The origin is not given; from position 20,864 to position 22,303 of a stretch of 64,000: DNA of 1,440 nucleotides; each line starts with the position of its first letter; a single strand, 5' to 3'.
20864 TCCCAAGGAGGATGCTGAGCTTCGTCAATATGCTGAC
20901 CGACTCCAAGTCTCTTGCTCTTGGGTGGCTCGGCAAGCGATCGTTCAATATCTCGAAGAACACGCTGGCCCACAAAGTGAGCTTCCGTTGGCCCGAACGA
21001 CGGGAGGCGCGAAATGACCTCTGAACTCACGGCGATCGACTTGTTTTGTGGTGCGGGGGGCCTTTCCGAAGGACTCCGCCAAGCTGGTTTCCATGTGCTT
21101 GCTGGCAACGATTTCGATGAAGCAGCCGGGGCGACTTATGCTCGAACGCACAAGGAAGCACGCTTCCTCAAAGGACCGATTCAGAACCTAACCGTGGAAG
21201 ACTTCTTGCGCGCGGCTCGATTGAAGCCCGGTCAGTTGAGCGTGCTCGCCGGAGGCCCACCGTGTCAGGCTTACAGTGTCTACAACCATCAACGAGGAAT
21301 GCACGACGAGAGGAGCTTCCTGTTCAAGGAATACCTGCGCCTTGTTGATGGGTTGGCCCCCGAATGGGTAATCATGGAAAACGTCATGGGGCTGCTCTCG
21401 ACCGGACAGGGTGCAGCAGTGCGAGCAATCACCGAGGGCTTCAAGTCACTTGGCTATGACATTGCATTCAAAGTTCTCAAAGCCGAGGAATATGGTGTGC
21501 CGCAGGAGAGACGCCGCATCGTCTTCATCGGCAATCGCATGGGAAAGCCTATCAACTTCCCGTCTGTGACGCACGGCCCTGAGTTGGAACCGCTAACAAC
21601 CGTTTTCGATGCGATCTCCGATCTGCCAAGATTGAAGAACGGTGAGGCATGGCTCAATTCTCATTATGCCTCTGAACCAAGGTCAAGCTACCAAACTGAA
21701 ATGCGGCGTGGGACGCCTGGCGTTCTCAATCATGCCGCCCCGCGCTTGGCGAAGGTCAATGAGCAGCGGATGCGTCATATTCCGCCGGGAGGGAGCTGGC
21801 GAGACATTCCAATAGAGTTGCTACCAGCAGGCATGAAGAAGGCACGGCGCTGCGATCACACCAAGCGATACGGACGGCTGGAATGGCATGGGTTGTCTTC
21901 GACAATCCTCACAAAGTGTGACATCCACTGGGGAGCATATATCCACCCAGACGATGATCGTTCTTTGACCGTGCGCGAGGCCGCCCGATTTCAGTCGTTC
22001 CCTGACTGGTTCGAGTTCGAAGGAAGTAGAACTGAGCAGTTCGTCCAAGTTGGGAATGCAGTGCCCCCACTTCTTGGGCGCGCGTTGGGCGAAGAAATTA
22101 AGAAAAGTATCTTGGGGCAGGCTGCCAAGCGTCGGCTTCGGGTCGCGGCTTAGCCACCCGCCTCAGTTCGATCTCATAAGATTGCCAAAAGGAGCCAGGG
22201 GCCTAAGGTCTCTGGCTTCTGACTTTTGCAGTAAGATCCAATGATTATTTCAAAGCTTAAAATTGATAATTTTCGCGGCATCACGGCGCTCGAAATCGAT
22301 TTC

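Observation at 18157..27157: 9-kb integrative island bounded by a 15-bp direct repeat, with a non-tRNA target in a divergent promoter region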

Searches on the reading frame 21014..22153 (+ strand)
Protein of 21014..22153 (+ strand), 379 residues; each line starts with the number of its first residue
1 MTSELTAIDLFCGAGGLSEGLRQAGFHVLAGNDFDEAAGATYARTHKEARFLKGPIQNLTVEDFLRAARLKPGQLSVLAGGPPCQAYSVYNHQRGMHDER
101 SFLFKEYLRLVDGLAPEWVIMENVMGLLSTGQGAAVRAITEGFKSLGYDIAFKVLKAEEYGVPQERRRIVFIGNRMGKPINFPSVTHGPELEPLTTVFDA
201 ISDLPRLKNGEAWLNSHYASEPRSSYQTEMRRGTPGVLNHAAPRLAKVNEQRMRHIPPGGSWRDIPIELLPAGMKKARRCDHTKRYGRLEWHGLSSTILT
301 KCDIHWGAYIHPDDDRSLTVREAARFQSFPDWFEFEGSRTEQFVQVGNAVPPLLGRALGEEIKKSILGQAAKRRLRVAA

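Call 7: search_protein_families(library=pfam, proteins=[window:21014-22153:+], max_evalue=0.01)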
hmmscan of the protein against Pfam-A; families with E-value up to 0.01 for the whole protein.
window:21014-22153:+ (379 aa): 1 family
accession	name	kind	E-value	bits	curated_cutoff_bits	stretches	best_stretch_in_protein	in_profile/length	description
PF00145.23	DNA_methylase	-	1.8e-66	225.2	22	1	6-364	2-324/324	C-5 cytosine-specific DNA methylase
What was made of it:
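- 21014..22153 (+): C5 cytosine DNA methyltransferase (type II). PF00145 at 1.8e-66 (call 7).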

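Call 9: search_protein_families(library=padloc, proteins=[window:21014-22153:+], max_evalue=0.001)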
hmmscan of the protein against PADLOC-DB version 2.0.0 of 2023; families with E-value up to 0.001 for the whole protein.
window:21014-22153:+ (379 aa): 62 families (the best 25 are shown)
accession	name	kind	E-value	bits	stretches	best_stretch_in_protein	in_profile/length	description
PDLC03326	MTase_II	-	5.9e-124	412.4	1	4-367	4-377/412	Type II methyltransferase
PDLC03234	MTase_II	-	2e-115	384.1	1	1-370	1-370/375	Type II methyltransferase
PDLC00033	DruM2|DruM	-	4.9e-105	349.8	1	3-366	20-364/368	DNA cytosine methylase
PDLC03378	MTase_II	-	2.7e-101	337.3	1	5-372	3-336/344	Type II methyltransferase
PDLC02649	DrmMII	-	2.7e-72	242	2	73-366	114-418/422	DrmMII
PDLC03237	MTase_II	-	1.2e-69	233.3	2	6-175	795-969/1036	Type II methyltransferase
PDLC02648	DrmMII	-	1.7e-66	222.9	1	1-373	18-458/468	DrmMII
PDLC03272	MTase_II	-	1.9e-62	209.7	1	3-373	73-397/407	Type II methyltransferase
PDLC02650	DrmMII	-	6.5e-62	207.8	3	4-129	8-138/435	DrmMII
PDLC03279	MTase_II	-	2.4e-61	205.8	1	7-366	5-353/587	Type II methyltransferase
PDLC00026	DruM2|DruM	-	9e-61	204.3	1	2-374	2-326/336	DNA cytosine methylase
PDLC02656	DrmMII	-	4.6e-59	198.5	2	4-206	4-234/491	DrmMII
PDLC00027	DruM2|DruM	-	2.7e-53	179.6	2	4-217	11-222/361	DNA cytosine methylase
PDLC03232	MTase_II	-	1.5e-51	173.7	1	75-364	133-458/465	Type II methyltransferase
PDLC03381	MTase_II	-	6.9e-51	171.5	2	8-232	152-380/396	Type II methyltransferase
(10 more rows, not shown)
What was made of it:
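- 21014..22153 (+): PADLOC MTase_II at 5.9e-124 (call 9).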

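Call 10: search_protein_families(library=ncbifam, proteins=[window:21014-22153:+], max_evalue=0.001)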
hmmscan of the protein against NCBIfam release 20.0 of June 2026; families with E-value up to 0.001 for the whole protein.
window:21014-22153:+ (379 aa): 2 families
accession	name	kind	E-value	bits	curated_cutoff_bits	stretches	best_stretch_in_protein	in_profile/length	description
TIGR00675.1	dcm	superfamily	1e-57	196.2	100.65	1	8-362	2-329/329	DNA (cytosine-5-)-methyltransferase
NF007772.0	PRK10458.1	subfamily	5.9e-09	35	710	1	6-176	90-288/472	DNA cytosine methylase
